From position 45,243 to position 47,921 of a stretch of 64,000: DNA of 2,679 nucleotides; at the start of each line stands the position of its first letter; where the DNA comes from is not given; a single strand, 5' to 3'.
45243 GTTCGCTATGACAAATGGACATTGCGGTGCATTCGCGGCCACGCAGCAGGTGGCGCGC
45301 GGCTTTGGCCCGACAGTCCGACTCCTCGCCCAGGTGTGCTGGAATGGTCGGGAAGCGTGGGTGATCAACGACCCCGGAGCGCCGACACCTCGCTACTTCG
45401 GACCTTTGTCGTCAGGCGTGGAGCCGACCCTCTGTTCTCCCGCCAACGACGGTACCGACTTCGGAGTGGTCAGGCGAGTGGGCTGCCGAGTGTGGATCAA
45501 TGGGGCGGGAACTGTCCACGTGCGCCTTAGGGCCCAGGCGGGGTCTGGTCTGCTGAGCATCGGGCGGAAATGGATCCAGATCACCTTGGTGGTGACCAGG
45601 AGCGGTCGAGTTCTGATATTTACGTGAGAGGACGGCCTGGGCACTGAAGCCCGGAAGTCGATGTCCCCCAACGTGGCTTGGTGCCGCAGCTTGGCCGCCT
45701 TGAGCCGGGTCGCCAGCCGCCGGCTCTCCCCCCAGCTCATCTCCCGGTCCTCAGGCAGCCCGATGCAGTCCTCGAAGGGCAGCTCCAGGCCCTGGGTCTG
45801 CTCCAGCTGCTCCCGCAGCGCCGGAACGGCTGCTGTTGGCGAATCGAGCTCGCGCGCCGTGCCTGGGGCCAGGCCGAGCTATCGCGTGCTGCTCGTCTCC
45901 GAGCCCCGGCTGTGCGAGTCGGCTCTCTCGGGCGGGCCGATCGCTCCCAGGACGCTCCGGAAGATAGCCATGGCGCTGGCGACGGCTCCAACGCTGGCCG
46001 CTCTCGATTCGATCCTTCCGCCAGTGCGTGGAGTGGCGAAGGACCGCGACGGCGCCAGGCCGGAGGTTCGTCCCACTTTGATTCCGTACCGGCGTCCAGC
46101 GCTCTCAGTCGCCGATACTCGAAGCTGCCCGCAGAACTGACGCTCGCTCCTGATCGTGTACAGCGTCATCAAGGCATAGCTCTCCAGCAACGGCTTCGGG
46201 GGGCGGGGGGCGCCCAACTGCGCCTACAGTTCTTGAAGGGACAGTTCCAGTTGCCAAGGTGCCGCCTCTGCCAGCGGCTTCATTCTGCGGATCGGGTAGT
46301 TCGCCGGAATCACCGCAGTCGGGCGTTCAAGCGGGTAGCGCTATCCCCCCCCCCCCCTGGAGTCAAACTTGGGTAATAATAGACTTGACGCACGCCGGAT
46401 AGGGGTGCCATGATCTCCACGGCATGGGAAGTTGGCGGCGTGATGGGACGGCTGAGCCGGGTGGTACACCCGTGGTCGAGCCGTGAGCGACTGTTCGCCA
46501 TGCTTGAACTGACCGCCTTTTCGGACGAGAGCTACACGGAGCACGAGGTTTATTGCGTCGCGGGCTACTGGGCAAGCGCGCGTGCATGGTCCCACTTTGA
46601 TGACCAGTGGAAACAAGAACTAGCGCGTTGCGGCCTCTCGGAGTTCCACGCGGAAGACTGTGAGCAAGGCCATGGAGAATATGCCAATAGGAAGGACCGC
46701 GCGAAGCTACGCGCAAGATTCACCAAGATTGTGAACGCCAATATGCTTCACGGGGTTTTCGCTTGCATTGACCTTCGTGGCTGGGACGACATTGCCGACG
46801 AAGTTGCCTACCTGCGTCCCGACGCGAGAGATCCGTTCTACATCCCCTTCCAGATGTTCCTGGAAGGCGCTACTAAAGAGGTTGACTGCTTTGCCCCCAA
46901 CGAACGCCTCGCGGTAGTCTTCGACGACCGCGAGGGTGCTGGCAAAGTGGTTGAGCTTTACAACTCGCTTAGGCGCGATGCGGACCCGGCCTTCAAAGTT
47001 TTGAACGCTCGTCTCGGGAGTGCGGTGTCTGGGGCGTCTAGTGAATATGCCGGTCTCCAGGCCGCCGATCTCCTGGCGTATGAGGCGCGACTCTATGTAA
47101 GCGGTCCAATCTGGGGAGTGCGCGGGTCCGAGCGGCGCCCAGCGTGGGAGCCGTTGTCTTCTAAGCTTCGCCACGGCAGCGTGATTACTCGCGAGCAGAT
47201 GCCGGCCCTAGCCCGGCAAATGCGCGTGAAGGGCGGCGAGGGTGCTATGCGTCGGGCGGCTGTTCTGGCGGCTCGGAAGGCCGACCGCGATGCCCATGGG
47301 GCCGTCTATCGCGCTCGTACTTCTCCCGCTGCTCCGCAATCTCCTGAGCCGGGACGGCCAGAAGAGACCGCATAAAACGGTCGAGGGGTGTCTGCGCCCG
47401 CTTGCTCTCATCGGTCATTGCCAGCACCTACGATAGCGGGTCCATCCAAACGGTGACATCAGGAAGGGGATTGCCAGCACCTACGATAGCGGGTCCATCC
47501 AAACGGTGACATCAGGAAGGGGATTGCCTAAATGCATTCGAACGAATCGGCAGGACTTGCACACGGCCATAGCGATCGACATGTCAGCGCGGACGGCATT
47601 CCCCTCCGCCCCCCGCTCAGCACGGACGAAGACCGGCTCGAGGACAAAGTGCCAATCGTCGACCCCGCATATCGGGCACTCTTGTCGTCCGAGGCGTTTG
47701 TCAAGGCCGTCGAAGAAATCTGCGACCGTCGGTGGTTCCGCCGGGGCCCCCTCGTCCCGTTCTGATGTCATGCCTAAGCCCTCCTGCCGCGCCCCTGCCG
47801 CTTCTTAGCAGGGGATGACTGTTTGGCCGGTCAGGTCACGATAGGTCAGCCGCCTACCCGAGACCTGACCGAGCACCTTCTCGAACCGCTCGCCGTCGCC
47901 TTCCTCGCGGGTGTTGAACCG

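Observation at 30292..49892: pSAM2-type integrative conjugative element (AICE) in tRNA-Val with a 54-bp perfect att duplication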

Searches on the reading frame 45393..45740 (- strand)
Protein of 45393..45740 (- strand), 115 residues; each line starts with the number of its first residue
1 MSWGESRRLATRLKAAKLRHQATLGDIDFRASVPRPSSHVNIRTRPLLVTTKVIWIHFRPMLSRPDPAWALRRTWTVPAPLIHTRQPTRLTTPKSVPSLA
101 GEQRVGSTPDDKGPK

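Call 9: search_protein_families(library=pfam, proteins=[window:45393-45740:-], max_evalue=0.01)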
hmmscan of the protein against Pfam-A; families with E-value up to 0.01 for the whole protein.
window:45393-45740:- (115 aa): 1 family
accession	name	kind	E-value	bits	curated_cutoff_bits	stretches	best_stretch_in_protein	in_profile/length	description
PF01695.23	IstB_IS21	-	0.0097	15.9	24.1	0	3-32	43-72/238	IstB-like ATP binding protein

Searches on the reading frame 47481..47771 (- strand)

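Call 29: search_protein_families(library=pfam, proteins=[window:47481-47771:-], max_evalue=1)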
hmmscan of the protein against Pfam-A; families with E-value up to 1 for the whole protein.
window:47481-47771:- (96 aa): 1 family
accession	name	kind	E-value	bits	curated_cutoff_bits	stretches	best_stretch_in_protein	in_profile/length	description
PF21349.2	RUBY_RBDX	-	0.035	14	26.5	1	31-42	18-29/30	Rubrerythrin, rubredoxin-like domain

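Call 98: search_protein_families(library=padloc, proteins=[window:47481-47771:-], max_evalue=0.001)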
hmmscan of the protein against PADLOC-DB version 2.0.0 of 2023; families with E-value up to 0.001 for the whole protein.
window:47481-47771:- (96 aa): 0 families
